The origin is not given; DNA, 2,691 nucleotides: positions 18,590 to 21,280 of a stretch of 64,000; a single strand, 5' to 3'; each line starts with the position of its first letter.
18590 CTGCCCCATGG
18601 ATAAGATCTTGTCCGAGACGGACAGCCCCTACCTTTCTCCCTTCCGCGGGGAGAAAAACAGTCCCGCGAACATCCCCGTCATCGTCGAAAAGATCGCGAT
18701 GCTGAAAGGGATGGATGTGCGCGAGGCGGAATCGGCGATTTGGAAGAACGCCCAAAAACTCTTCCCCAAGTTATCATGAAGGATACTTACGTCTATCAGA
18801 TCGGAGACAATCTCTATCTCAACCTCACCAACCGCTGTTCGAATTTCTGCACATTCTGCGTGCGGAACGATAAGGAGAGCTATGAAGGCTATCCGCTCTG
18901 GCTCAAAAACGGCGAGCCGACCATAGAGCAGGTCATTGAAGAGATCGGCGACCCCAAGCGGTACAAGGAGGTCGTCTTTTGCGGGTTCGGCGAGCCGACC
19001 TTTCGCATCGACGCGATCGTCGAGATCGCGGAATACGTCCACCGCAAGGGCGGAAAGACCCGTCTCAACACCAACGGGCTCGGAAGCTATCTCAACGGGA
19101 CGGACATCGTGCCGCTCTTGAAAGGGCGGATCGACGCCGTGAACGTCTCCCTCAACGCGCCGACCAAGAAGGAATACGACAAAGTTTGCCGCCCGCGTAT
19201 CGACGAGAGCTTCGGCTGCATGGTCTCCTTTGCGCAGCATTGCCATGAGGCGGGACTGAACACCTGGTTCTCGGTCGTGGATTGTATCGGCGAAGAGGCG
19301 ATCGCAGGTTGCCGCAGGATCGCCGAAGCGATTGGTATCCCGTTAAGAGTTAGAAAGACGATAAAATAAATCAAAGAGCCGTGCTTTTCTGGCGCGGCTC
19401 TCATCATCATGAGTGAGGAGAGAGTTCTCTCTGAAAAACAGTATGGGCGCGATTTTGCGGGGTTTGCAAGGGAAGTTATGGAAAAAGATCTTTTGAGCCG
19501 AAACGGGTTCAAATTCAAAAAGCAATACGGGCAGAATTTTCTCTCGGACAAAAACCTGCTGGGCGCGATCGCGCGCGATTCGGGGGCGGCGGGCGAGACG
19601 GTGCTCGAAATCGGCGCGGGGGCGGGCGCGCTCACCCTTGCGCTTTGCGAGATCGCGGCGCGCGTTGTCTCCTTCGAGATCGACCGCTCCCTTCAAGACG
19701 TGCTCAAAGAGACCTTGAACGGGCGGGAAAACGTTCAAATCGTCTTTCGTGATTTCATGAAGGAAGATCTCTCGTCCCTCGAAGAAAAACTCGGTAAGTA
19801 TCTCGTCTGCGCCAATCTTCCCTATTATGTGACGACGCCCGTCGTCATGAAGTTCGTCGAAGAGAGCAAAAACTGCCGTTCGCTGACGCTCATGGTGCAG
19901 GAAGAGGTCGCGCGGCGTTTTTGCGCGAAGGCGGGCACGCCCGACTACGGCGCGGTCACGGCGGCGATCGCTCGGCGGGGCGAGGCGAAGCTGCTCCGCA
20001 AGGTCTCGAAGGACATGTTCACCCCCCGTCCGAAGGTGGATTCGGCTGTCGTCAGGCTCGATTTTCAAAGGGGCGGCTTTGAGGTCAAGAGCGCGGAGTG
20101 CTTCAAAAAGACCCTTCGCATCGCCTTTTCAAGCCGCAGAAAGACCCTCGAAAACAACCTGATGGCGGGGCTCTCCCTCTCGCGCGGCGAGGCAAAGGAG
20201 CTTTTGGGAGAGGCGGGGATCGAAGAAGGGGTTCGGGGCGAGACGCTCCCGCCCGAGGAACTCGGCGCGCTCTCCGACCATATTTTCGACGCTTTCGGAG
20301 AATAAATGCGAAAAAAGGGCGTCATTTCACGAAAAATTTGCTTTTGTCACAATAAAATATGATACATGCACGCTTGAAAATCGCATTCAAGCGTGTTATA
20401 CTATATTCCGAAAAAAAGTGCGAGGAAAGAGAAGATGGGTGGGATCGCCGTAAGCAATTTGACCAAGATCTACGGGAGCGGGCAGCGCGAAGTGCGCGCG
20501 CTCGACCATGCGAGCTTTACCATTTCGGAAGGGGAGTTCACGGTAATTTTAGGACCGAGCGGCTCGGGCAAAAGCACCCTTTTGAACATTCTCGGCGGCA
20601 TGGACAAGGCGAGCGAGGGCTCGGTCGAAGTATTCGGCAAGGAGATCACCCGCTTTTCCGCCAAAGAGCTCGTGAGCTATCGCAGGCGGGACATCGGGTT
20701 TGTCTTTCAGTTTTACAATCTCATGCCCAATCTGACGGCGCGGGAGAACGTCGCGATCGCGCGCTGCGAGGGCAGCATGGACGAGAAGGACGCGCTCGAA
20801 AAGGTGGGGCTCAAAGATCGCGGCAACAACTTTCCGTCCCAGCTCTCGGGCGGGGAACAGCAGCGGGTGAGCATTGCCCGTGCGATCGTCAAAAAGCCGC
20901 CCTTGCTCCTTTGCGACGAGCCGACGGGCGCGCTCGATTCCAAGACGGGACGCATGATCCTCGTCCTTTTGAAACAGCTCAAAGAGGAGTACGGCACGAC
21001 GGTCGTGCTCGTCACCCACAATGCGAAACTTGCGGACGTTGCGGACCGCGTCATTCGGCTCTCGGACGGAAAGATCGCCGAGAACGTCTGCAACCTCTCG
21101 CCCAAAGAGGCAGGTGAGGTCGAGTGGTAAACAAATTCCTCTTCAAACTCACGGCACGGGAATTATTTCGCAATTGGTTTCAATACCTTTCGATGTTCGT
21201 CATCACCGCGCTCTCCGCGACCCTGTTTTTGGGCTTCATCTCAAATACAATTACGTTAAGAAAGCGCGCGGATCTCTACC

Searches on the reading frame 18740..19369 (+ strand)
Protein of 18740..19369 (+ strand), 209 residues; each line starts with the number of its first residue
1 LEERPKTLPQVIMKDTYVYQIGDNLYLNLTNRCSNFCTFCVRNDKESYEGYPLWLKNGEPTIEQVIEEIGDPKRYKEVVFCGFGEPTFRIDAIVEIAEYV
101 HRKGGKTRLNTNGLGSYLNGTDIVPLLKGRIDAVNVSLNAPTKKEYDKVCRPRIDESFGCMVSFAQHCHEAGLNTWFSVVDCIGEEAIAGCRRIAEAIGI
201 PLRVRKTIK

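Call 78: search_protein_families(library=pfam, proteins=[window:18740-19369:+], max_evalue=0.000001)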
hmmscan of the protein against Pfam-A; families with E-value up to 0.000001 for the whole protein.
window:18740-19369:+ (209 aa): 1 family
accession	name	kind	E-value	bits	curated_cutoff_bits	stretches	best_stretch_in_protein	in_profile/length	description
PF04055.27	Radical_SAM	-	3.5e-16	60.2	29.5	1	28-177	2-146/166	Radical SAM superfamily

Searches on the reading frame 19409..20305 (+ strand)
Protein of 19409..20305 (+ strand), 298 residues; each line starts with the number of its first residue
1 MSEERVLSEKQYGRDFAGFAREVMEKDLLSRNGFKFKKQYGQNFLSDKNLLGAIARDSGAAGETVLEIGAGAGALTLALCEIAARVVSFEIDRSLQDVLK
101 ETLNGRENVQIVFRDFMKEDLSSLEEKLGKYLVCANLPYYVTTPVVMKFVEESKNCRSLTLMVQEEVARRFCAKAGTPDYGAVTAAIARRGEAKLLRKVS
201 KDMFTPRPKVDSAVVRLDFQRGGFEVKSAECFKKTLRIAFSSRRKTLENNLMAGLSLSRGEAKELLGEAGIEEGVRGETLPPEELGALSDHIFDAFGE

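Call 78: search_protein_families(library=pfam, proteins=[window:19409-20305:+], max_evalue=0.000001)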
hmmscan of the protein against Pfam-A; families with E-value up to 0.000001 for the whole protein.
window:19409-20305:+ (298 aa): 1 family
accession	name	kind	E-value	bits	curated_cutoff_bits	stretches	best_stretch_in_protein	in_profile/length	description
PF00398.26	RrnaAD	-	4.2e-55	187.1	24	1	34-283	2-252/263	Ribosomal RNA adenine dimethylase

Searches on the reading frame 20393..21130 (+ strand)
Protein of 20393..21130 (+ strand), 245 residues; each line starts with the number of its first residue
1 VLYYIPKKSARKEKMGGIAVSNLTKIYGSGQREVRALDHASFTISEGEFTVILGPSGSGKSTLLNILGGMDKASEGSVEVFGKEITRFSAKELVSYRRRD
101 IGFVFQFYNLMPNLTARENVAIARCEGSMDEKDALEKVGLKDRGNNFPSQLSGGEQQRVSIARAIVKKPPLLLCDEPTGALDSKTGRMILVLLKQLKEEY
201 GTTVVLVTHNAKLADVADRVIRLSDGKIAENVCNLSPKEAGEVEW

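Call 78: search_protein_families(library=pfam, proteins=[window:20393-21130:+], max_evalue=0.000001)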
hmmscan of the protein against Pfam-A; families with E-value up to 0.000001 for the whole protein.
window:20393-21130:+ (245 aa): 3 families
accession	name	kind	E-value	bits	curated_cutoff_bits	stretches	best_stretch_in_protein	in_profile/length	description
PF00005.33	ABC_tran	-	2.2e-37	129.1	25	1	37-178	1-136/137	ABC transporter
PF13304.12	AAA_21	-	2.5e-09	38.1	27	0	49-109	1-65/304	AAA domain, putative AbiEii toxin, Type IV TA system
PF02463.25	SMC_N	-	1.4e-08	34.8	40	0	149-224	135-212/220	RecF/RecN/SMC N terminal domain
